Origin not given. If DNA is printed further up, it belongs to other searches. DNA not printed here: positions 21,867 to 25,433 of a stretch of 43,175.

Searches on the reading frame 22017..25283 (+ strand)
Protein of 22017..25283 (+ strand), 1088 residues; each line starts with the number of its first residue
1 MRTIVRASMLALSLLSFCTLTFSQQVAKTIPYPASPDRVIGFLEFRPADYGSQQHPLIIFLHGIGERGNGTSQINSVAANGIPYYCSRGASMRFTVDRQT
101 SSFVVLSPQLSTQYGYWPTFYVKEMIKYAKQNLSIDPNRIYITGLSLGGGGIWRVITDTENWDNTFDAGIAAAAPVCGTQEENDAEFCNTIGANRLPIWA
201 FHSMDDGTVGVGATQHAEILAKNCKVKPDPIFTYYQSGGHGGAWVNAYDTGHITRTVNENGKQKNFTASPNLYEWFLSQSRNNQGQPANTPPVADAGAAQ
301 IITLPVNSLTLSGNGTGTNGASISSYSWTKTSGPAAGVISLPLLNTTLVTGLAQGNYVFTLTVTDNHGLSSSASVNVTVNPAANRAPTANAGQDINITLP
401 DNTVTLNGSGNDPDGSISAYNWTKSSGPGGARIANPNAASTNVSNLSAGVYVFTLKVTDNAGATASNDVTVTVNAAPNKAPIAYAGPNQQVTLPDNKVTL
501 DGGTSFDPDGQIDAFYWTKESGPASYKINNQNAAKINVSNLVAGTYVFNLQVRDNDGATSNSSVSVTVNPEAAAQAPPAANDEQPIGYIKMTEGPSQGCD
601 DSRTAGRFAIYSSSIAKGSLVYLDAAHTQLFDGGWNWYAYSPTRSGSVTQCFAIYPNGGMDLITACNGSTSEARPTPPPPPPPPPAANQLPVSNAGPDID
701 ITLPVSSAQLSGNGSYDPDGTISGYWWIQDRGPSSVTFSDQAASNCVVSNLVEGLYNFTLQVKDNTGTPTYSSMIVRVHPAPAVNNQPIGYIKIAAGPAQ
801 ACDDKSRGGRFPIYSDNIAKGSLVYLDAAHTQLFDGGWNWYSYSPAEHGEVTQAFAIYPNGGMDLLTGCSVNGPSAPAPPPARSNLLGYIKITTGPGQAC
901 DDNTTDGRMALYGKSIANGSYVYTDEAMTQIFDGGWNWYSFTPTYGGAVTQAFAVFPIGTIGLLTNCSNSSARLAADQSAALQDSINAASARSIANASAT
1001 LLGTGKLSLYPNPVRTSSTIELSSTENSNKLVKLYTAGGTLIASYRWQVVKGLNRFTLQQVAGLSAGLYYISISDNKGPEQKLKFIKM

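Call 8: search_protein_families(library=pfam, proteins=[window:22017-25283:+], max_evalue=0.001)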
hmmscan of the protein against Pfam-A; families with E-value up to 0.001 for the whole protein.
window:22017-25283:+ (1088 aa): 14 families
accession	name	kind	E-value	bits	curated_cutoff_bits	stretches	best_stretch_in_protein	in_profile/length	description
PF22352.2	K319L-like_PKD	-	2.1e-95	313.3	27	4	391-473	1-84/84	K319L-like, PKD domain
PF18911.6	PKD_4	-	7.4e-20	71.2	27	2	384-473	1-85/85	PKD domain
PF07495.19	Y_Y_Y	-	6.3e-15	55.3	26.6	1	529-568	25-62/65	Y_Y_Y domain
PF17963.7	Big_9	-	4.9e-14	53.4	23.6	2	478-567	1-89/89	Bacterial Ig domain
PF18962.6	Por_Secre_tail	-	1.6e-12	47.9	27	1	1009-1081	1-70/75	Secretion system C-terminal sorting domain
PF19077.6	Big_13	-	8.4e-08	33.1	27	0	437-473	63-100/102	Bacterial Ig-like domain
PF16389.11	DUF4998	-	4.8e-07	30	29.1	0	495-563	32-103/199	Domain of unknown function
PF15418.12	DUF4625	-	1.2e-06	29.3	27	0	353-379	104-130/131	Domain of unknown function (DUF4625)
PF02010.21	REJ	-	1.7e-06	27.4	25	1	443-572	47-202/452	REJ domain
PF05345.18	He_PIG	-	1.9e-06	28.6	24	0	387-474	11-96/96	Putative Ig domain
PF02230.22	Abhydrolase_2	-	5.4e-06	26.8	23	1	52-224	11-185/217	Phospholipase/Carboxylesterase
PF16967.11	TcfC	-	1.8e-05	24.6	29.4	0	534-564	34-64/68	E-set like domain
PF21027.3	Sde0182_C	-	5.5e-05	24.1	27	0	497-573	1-54/83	Cellulose-binding protein Sde0182, C-terminal domain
PF00801.26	PKD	-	0.00013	22.3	23.5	0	402-466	15-74/80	PKD domain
